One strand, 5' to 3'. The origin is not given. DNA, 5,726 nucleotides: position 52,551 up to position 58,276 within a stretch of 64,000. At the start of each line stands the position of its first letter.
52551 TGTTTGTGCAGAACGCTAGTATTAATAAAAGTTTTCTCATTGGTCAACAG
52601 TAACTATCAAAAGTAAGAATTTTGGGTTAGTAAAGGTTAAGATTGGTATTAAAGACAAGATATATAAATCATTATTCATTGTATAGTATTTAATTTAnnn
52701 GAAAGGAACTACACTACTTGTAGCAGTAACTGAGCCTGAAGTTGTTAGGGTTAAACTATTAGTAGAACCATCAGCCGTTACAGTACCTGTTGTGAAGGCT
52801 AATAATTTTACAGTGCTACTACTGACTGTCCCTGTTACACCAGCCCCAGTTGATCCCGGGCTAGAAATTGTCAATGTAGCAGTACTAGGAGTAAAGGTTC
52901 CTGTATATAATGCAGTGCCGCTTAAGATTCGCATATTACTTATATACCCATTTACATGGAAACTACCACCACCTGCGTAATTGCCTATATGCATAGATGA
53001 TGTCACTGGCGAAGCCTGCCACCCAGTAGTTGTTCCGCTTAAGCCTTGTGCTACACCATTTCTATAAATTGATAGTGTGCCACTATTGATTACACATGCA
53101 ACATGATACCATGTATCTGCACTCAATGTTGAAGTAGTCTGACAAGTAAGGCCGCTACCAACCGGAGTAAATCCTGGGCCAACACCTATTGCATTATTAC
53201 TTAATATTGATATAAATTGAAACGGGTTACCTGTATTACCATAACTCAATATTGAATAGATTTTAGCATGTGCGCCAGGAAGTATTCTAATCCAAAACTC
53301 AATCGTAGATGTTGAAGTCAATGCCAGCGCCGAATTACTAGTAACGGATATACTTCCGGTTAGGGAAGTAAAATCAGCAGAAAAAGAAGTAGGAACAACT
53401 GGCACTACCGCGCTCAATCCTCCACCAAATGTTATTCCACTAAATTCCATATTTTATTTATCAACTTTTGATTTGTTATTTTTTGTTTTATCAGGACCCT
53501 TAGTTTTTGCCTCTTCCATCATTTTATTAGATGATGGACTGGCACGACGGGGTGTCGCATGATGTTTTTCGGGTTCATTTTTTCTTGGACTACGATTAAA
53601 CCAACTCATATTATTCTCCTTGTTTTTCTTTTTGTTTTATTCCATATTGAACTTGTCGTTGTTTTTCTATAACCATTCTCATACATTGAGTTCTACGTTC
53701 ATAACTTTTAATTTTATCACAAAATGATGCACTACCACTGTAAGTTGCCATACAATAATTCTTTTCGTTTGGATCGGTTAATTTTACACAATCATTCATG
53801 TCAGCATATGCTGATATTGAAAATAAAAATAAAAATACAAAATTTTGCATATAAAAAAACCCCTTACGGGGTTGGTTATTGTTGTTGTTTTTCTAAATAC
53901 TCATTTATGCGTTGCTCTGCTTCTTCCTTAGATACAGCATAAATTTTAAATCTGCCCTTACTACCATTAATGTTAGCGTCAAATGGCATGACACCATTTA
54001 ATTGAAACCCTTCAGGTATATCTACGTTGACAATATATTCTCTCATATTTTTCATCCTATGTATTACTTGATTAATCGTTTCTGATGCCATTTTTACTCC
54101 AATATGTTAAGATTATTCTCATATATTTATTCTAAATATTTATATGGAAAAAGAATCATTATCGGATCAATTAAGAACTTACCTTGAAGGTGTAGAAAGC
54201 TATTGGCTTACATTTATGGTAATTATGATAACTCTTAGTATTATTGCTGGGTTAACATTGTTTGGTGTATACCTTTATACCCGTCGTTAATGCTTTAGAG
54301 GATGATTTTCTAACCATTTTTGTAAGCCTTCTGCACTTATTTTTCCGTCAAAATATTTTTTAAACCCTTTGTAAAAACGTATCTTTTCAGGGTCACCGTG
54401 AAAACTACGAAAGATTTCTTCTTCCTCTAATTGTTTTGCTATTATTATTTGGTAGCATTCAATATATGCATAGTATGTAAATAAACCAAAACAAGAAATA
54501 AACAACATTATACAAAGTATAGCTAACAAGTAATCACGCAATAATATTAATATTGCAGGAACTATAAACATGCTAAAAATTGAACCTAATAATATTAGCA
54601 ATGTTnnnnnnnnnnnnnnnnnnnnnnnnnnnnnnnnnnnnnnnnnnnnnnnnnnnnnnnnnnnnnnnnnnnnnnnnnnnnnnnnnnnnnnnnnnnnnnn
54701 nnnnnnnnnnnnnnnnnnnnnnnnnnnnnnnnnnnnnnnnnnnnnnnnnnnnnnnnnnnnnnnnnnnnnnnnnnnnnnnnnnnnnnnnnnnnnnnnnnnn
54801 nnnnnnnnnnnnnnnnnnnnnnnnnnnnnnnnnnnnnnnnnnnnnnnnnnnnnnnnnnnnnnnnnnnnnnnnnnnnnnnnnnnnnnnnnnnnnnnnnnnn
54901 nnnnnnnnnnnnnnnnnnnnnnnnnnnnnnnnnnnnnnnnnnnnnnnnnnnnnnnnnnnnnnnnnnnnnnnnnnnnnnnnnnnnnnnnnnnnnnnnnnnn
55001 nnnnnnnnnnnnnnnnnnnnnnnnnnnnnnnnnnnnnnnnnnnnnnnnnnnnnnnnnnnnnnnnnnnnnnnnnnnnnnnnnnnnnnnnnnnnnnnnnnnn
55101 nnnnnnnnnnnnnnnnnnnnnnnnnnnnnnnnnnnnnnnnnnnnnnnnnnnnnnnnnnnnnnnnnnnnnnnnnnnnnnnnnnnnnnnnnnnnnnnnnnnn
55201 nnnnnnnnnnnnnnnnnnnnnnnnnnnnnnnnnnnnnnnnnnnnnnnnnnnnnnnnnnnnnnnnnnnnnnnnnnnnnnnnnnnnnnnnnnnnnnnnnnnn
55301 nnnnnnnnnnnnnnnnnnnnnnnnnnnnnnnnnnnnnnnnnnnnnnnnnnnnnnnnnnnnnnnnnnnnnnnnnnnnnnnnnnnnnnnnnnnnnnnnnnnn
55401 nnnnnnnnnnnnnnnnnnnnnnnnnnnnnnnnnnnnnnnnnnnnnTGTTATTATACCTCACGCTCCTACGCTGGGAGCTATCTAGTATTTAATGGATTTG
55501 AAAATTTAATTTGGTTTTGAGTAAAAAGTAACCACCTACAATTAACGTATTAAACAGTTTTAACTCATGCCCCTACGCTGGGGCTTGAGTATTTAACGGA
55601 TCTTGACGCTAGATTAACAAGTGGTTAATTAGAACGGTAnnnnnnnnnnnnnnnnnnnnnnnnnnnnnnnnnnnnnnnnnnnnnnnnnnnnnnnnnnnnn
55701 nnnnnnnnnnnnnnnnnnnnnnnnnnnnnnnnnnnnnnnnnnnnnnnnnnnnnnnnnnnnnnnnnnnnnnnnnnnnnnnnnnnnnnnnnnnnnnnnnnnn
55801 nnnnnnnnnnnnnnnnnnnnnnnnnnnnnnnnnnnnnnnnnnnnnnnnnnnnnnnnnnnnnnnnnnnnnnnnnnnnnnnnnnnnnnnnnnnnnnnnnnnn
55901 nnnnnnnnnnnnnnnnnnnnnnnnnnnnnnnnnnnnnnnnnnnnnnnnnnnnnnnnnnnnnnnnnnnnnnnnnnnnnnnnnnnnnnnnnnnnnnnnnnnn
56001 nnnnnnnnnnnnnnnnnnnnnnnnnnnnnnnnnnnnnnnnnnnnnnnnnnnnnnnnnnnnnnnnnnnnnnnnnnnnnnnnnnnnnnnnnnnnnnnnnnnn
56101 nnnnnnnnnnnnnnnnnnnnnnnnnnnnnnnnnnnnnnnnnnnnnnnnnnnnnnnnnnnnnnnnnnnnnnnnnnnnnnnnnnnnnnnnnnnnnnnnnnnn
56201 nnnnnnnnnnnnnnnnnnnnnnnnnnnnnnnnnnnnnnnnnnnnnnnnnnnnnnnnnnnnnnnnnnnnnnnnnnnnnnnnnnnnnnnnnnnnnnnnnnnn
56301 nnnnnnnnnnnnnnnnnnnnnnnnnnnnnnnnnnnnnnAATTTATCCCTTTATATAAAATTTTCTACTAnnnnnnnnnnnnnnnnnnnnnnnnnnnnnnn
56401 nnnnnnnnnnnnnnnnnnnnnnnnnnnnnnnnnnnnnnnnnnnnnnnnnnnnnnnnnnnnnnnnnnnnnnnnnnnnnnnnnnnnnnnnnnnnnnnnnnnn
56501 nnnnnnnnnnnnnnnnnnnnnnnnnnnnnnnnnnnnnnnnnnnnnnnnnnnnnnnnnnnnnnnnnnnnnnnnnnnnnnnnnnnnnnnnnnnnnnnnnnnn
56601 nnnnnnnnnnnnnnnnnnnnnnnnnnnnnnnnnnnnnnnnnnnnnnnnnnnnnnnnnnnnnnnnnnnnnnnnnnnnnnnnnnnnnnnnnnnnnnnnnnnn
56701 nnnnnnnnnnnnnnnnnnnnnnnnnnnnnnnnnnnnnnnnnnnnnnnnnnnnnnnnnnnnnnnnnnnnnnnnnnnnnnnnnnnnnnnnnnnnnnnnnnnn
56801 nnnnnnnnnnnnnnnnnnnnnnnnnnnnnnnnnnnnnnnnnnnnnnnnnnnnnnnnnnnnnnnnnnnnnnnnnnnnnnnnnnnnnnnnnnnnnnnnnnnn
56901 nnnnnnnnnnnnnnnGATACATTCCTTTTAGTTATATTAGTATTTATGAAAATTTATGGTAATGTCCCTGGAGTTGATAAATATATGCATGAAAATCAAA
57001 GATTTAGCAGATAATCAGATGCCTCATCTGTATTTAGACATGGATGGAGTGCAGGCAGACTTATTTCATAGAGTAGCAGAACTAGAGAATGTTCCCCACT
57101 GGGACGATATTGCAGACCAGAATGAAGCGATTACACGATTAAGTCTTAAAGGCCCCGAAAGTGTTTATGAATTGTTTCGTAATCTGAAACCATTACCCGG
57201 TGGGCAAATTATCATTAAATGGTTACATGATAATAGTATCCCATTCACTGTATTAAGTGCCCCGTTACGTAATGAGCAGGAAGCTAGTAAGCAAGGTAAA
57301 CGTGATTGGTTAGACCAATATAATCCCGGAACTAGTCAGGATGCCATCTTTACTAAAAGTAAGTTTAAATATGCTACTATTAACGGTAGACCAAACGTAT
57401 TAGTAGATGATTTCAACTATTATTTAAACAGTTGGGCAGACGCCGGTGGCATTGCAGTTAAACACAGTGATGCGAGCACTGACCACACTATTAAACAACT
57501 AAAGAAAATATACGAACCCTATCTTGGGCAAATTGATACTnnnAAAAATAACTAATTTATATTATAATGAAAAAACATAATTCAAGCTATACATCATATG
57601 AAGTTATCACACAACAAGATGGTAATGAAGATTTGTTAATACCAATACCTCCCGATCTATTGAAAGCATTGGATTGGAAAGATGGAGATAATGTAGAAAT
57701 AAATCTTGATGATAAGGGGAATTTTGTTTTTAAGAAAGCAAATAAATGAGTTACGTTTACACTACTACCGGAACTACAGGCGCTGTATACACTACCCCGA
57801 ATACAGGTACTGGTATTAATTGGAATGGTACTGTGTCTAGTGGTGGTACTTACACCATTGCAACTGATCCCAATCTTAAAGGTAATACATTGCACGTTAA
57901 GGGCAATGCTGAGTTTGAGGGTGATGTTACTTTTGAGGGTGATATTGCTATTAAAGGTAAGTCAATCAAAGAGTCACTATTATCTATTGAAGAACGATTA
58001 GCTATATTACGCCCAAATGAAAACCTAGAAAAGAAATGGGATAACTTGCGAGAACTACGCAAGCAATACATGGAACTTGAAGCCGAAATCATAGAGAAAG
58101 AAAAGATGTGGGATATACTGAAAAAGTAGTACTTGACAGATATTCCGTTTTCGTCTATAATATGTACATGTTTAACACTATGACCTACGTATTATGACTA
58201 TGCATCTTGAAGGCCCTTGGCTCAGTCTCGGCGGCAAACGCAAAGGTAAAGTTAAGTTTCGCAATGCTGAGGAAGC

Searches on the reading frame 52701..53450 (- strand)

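Call 30: search_protein_families(library=phrogs, proteins=[window:52701-53450:-], max_evalue=0.0001)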
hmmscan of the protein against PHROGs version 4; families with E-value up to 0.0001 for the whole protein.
window:52701-53450:- (250 aa): 6 families
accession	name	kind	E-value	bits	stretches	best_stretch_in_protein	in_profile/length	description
phrog_3545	-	unknown function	1.4e-21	77.3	1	25-225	795-1007/1115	-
phrog_8510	-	head and packaging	2.1e-14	53.3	1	33-216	551-699/1348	virion structural protein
phrog_13163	-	tail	1.2e-11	44.3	1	31-194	562-718/976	baseplate wedge subunit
phrog_24074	-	unknown function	2.7e-10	40.1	1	36-205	471-635/892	-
phrog_38322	-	unknown function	4.4e-10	40.1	1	66-190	376-500/506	-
phrog_701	-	head and packaging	4.1e-07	27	1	35-193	4073-4222/6136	virion structural protein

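Call 70: search_protein_families(library=pfam, proteins=[window:52701-53450:-], max_evalue=0.001)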
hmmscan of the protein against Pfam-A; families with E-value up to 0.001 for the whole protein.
window:52701-53450:- (250 aa): 1 family
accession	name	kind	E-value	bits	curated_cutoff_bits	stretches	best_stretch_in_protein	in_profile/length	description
PF13385.13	Laminin_G_3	-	5.4e-16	59.5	27.6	1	33-177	6-142/151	Concanavalin A-like lectin/glucanases superfamily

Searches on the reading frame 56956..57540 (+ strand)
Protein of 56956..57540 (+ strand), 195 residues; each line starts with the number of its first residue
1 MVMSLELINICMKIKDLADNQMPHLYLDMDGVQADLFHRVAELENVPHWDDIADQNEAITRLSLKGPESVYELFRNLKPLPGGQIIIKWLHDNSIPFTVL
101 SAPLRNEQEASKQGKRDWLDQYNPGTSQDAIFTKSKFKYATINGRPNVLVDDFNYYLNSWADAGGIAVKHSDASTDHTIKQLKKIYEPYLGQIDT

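Call 3: search_protein_families(library=pfam, proteins=[window:56956-57540:+], max_evalue=0.01)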
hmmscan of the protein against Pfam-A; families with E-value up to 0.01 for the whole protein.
window:56956-57540:+ (195 aa): 1 family
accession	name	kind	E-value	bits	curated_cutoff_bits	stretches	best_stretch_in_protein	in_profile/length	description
PF06941.18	NT5C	-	4.7e-06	27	24.8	1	25-154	4-137/180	5' nucleotidase, deoxy (Pyrimidine), cytosolic type C protein (NT5C)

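Call 60: search_protein_families(library=phrogs, proteins=[window:56956-57540:+], max_evalue=0.01)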
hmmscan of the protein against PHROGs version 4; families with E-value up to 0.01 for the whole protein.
window:56956-57540:+ (195 aa): 3 families
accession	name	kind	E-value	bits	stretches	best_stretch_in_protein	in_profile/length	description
phrog_2643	-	moron, auxiliary metabolic gene and host takeover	1.2e-20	74.9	1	19-182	3-166/182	5'-3' deoxyribonucleotidase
phrog_420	-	unknown function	2.4e-15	57.8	1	19-180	10-185/267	unknown function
phrog_415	-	other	0.0083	16.8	0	8-47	7-46/218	polynucleotide kinase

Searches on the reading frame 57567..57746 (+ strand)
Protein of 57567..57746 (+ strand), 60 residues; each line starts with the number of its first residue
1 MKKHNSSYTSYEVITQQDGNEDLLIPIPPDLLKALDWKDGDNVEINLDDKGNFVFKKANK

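Call 60: search_protein_families(library=phrogs, proteins=[window:57567-57746:+], max_evalue=0.01)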
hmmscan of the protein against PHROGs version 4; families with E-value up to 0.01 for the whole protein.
window:57567-57746:+ (60 aa): 2 families
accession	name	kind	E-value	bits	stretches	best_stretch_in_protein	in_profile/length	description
phrog_661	-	unknown function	6.2e-10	39.7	1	11-58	7-54/61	-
phrog_4324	-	unknown function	0.00017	22.8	1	16-59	7-48/89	-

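Call 70: search_protein_families(library=pfam, proteins=[window:57567-57746:+], max_evalue=0.001)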
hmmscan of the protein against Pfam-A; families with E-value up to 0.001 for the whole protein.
window:57567-57746:+ (60 aa): 1 family
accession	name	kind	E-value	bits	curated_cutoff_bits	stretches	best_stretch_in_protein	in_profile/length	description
PF04014.23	MazE_antitoxin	-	0.00036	20.9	24.7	1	25-51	10-36/48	Antidote-toxin recognition MazE, bacterial antitoxin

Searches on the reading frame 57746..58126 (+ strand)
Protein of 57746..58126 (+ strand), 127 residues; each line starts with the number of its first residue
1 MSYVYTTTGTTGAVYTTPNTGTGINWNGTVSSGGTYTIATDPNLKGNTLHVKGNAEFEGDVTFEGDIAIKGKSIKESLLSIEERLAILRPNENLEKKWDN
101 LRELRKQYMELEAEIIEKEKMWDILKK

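Call 3: search_protein_families(library=pfam, proteins=[window:57746-58126:+], max_evalue=0.01)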
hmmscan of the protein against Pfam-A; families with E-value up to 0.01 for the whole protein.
window:57746-58126:+ (127 aa): 0 families

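Call 60: search_protein_families(library=phrogs, proteins=[window:57746-58126:+], max_evalue=0.01)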
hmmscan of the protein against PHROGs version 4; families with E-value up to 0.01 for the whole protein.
window:57746-58126:+ (127 aa): 1 family
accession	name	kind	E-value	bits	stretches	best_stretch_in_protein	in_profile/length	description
phrog_8215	-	tail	0.0035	16.7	1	6-73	636-703/1000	baseplate wedge initiator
